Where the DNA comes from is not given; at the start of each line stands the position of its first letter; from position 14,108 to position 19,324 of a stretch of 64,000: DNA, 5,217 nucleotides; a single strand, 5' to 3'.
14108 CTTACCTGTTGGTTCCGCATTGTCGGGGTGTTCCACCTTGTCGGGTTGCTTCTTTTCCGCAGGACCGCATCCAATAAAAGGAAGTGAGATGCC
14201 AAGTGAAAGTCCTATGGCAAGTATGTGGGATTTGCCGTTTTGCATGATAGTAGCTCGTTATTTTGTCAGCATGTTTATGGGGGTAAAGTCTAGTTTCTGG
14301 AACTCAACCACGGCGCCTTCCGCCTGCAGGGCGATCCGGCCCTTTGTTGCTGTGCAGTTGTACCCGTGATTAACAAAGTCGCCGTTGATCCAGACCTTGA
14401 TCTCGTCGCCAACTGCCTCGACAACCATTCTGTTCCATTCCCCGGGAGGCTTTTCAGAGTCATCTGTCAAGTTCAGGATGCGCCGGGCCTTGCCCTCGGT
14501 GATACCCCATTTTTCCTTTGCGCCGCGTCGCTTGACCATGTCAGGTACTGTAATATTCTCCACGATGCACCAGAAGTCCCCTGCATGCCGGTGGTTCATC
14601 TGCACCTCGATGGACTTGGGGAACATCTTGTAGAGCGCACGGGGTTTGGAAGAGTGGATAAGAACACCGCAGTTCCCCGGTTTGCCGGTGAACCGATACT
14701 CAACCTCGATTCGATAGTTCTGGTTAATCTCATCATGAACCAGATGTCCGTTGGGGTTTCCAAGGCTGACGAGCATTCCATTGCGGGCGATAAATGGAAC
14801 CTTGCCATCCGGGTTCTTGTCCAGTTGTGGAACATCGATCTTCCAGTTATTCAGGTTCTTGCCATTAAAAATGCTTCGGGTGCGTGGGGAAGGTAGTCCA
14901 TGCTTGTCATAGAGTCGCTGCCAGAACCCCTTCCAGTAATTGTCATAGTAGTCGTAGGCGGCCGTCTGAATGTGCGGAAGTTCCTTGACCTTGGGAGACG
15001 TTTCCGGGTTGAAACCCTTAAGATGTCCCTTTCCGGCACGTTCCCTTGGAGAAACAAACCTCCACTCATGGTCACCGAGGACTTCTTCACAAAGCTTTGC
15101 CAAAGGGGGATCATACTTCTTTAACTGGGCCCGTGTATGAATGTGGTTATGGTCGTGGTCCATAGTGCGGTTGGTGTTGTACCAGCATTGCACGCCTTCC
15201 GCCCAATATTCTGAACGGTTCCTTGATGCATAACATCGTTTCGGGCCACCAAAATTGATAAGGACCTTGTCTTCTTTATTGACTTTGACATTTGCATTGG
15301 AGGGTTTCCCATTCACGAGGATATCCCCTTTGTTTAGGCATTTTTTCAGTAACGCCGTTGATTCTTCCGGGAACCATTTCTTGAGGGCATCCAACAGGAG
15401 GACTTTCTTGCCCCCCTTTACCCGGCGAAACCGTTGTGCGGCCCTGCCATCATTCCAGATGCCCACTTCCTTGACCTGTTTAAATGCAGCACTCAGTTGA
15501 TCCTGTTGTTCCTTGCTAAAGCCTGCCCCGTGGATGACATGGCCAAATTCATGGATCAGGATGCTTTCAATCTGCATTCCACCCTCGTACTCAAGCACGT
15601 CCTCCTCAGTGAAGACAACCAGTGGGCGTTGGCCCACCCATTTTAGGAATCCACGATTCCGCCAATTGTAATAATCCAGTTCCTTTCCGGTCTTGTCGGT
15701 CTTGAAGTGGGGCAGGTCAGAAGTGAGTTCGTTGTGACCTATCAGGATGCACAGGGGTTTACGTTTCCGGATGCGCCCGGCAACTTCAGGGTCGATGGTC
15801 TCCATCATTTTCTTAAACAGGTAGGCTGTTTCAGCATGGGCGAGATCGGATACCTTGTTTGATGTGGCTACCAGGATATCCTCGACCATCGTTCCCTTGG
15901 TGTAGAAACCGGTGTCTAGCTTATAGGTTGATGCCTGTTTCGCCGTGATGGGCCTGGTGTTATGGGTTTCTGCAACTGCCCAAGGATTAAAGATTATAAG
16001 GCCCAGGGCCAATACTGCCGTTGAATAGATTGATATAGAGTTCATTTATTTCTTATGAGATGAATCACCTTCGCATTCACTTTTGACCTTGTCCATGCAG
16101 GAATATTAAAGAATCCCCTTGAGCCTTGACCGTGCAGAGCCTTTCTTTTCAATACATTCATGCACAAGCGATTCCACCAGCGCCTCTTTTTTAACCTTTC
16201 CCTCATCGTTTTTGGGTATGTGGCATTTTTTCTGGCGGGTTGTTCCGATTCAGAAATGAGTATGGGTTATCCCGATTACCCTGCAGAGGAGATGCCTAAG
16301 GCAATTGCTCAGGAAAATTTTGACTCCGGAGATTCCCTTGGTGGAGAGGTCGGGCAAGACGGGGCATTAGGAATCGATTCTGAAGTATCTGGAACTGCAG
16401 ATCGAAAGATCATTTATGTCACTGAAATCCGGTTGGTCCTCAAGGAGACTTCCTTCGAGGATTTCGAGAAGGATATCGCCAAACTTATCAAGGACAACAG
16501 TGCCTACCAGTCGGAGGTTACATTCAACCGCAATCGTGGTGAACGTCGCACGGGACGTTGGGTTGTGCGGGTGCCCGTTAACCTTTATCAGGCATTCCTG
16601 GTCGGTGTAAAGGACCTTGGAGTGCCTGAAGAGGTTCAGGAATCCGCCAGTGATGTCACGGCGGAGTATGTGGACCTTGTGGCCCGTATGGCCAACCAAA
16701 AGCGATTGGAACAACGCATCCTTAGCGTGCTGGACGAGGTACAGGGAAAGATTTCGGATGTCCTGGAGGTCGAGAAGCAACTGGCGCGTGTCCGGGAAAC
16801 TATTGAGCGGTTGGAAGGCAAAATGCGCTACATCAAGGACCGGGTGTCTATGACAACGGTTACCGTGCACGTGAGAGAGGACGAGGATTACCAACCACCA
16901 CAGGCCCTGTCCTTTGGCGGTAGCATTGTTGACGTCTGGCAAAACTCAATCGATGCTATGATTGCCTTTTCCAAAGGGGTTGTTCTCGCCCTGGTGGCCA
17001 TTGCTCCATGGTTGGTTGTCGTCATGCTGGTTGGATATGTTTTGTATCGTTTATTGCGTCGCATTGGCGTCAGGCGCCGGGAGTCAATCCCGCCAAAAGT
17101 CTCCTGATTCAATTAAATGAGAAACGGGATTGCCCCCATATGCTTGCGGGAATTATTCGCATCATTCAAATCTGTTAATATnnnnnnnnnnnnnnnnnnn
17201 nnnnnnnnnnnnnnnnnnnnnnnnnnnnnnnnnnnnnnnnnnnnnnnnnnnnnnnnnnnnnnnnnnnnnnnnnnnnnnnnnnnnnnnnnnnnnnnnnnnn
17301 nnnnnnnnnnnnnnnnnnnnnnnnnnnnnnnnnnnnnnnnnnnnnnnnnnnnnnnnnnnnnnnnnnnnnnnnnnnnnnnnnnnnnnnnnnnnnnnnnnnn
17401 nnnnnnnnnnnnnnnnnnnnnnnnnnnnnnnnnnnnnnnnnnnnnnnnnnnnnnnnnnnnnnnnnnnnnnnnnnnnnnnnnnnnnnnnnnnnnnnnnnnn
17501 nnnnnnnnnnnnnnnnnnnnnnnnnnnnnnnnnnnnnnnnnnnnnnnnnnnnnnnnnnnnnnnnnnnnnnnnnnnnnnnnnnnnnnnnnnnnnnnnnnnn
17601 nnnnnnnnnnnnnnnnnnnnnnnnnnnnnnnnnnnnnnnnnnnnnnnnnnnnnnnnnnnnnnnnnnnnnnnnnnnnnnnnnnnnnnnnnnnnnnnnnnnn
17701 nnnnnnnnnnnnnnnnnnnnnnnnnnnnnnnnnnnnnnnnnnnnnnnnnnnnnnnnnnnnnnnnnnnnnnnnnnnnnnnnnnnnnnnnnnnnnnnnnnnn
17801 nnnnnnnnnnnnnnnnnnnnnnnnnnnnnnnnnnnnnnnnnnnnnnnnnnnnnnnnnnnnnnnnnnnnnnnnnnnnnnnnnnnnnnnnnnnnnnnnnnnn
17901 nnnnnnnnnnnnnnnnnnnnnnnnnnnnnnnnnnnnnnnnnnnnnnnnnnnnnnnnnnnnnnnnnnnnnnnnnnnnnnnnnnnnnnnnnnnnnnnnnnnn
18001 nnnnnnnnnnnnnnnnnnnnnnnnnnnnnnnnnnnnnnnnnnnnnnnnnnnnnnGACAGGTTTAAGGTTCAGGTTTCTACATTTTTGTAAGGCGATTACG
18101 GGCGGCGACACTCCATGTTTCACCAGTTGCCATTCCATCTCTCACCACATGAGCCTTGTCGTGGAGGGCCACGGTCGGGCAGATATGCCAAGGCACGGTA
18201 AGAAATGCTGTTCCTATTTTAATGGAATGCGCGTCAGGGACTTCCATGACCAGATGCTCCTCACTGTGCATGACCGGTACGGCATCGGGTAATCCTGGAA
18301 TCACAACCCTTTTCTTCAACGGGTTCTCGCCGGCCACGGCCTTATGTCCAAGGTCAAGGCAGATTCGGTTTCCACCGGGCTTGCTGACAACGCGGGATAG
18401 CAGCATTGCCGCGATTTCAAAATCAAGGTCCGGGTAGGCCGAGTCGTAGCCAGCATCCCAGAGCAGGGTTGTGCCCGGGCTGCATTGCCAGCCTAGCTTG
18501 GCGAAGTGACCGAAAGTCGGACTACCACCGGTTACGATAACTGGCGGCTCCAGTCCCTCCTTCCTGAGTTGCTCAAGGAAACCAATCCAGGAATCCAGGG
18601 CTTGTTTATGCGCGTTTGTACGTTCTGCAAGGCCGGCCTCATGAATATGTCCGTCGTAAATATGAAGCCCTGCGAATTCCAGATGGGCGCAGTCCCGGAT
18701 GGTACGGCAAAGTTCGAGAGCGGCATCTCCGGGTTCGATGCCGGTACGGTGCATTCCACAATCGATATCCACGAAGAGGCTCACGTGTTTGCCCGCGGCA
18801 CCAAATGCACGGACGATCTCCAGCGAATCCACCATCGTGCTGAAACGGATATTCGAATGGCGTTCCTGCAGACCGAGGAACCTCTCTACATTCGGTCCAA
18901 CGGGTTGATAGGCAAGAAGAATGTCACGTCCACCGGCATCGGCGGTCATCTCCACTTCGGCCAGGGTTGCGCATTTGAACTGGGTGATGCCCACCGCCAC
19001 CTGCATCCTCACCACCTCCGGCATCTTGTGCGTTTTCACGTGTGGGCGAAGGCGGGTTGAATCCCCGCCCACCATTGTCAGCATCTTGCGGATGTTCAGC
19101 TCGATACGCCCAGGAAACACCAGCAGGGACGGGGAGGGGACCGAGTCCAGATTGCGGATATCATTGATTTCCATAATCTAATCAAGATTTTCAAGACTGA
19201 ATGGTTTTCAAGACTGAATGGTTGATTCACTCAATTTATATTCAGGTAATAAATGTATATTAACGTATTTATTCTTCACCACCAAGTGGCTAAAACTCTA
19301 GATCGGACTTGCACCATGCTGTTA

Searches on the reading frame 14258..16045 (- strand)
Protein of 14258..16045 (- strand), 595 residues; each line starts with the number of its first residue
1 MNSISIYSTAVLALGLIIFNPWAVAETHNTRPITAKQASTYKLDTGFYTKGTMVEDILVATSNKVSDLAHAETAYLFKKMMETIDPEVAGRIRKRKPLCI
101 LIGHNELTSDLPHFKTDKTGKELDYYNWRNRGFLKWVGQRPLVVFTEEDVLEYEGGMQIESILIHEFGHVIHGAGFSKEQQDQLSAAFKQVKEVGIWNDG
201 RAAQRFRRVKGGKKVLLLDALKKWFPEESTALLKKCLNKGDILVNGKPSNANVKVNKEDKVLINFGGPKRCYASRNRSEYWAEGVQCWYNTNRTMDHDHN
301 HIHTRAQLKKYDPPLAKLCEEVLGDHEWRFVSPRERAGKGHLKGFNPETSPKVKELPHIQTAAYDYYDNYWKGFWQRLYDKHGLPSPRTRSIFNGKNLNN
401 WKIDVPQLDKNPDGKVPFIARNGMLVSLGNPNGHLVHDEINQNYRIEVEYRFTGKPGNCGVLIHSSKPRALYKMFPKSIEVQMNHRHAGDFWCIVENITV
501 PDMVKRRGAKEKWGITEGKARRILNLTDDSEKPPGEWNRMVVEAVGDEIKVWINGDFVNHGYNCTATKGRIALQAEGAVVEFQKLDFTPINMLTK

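Call 63: search_protein_families(library=pfam, proteins=[window:14258-16045:-], max_evalue=0.00001)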
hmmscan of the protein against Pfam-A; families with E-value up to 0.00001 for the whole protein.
window:14258-16045:- (595 aa): 1 family
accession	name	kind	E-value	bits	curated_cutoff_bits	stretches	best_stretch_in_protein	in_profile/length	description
PF06439.18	3keto-disac_hyd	-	3.1e-31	109.3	26.8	1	390-585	3-184/187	3-keto-disaccharide hydrolase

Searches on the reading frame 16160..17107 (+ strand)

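Call 64: search_protein_families(library=pfam, proteins=[window:16160-17107:+], max_evalue=0.00001)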
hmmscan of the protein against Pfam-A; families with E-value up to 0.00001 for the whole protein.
window:16160-17107:+ (315 aa): 1 family
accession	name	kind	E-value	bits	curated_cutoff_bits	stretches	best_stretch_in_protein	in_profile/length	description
PF14257.11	DUF4349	-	1e-50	172.5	27.7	1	82-297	1-213/213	Domain of unknown function (DUF4349)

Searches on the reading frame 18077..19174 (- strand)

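Call 64: search_protein_families(library=pfam, proteins=[window:18077-19174:-], max_evalue=0.00001)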
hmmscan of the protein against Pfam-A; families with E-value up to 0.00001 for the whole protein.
window:18077-19174:- (365 aa): 2 families
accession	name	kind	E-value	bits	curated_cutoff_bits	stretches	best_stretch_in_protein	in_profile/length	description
PF01168.26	Ala_racemase_N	-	4e-21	76.2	24.1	1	23-224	5-202/220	Alanine racemase, N-terminal domain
PF14031.13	D-ser_dehydrat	-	3.6e-16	60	22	1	255-344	1-97/97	Putative serine dehydratase domain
